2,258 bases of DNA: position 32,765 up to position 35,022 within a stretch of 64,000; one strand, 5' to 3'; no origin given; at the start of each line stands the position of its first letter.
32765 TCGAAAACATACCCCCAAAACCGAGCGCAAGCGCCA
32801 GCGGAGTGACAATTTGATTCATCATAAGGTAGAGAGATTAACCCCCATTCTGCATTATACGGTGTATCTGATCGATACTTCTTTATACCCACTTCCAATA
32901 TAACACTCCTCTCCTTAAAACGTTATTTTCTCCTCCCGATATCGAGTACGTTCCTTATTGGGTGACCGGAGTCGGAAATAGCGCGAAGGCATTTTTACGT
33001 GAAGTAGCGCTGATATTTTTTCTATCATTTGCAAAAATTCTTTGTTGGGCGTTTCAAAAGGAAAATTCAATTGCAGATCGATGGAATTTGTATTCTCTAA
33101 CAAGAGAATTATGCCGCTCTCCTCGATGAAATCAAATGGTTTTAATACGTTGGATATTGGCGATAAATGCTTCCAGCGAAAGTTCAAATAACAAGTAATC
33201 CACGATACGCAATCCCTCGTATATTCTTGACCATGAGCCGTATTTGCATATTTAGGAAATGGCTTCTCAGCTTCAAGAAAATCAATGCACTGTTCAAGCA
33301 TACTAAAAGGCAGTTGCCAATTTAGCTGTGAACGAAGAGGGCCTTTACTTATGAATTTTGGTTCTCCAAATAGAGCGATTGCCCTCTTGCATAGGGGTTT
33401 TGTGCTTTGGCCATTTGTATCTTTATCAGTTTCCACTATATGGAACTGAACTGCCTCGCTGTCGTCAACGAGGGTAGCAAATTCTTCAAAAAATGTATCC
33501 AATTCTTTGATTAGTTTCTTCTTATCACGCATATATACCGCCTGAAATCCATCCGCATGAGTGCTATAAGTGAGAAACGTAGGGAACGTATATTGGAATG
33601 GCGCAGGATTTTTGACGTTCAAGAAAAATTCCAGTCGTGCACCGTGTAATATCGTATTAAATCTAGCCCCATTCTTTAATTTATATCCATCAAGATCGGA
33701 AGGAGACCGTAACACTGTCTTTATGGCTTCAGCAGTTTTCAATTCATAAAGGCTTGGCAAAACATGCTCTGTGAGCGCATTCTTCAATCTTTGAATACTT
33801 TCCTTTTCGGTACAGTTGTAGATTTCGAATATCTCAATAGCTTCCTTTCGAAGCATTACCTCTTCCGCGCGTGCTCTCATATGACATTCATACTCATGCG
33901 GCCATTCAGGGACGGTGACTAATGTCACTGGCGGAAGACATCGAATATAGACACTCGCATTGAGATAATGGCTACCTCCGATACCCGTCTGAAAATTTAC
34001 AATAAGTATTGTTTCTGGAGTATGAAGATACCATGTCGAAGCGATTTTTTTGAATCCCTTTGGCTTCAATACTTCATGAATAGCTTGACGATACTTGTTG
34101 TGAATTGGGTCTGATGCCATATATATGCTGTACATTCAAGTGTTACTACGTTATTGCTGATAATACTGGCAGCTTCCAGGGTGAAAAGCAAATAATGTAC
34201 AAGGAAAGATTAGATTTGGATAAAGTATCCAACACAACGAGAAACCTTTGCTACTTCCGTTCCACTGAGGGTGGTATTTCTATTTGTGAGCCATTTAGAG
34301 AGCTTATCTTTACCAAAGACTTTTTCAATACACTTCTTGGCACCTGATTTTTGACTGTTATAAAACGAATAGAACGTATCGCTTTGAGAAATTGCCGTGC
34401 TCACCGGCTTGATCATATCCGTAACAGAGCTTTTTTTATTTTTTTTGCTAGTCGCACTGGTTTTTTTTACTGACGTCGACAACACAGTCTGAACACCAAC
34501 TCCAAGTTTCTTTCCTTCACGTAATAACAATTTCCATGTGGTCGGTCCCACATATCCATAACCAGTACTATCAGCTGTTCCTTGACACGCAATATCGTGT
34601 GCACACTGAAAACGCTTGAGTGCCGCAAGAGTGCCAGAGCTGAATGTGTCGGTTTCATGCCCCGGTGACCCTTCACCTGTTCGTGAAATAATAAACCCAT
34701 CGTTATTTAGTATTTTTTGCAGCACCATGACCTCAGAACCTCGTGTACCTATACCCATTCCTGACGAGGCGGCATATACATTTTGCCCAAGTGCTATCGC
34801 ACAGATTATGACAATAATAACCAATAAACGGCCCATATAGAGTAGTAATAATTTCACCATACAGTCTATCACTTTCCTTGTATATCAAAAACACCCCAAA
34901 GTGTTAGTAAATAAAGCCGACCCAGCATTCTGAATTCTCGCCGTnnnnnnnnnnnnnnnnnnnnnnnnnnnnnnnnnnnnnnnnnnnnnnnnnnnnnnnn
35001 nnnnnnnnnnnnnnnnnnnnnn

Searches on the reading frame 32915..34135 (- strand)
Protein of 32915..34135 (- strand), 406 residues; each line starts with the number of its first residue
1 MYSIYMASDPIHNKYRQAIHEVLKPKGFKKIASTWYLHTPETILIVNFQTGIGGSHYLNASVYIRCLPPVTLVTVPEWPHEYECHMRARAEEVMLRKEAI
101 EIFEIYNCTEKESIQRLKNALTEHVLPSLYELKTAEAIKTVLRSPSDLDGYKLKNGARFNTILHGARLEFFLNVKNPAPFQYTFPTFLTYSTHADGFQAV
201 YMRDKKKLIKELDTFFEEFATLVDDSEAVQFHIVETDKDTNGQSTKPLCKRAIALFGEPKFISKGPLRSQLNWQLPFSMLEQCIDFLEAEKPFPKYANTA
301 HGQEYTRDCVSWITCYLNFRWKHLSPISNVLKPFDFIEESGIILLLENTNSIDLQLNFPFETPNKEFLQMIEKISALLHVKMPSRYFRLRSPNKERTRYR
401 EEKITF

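Call 4: search_protein_families(library=pfam, proteins=[window:32915-34135:-], max_evalue=1)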
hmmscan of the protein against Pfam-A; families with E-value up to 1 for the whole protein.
window:32915-34135:- (406 aa): 2 families
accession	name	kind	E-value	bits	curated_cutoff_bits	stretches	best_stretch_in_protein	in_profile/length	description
PF14137.11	DUF4304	-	1.4e-15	57.7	23.2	1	20-129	2-113/115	Domain of unknown function (DUF4304)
PF15021.11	SHLD1_C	-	0.23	12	27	0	87-144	4-61/120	Shieldin complex subunit 1, C-terminal domain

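Call 8: search_protein_families(library=padloc, proteins=[window:32915-34135:-], max_evalue=0.1)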
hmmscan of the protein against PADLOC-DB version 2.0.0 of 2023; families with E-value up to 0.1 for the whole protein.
window:32915-34135:- (406 aa): 0 families

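Call 9: search_protein_families(library=phrogs, proteins=[window:32915-34135:-], max_evalue=0.1)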
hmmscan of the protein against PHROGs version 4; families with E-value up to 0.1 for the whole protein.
window:32915-34135:- (406 aa): 0 families

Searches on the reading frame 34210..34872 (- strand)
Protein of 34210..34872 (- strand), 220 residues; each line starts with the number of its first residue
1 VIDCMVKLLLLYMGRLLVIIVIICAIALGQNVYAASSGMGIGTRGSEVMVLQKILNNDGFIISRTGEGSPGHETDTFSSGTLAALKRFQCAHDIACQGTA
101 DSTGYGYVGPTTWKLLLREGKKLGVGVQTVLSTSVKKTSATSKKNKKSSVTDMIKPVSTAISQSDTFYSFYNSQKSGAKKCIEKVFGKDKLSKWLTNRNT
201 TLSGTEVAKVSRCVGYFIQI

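Call 4: search_protein_families(library=pfam, proteins=[window:34210-34872:-], max_evalue=1)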
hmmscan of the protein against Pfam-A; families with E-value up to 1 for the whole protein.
window:34210-34872:- (220 aa): 1 family
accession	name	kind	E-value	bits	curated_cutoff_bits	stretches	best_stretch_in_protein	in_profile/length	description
PF01471.23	PG_binding_1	-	1.3e-05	25.7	23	1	44-98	1-47/57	Putative peptidoglycan binding domain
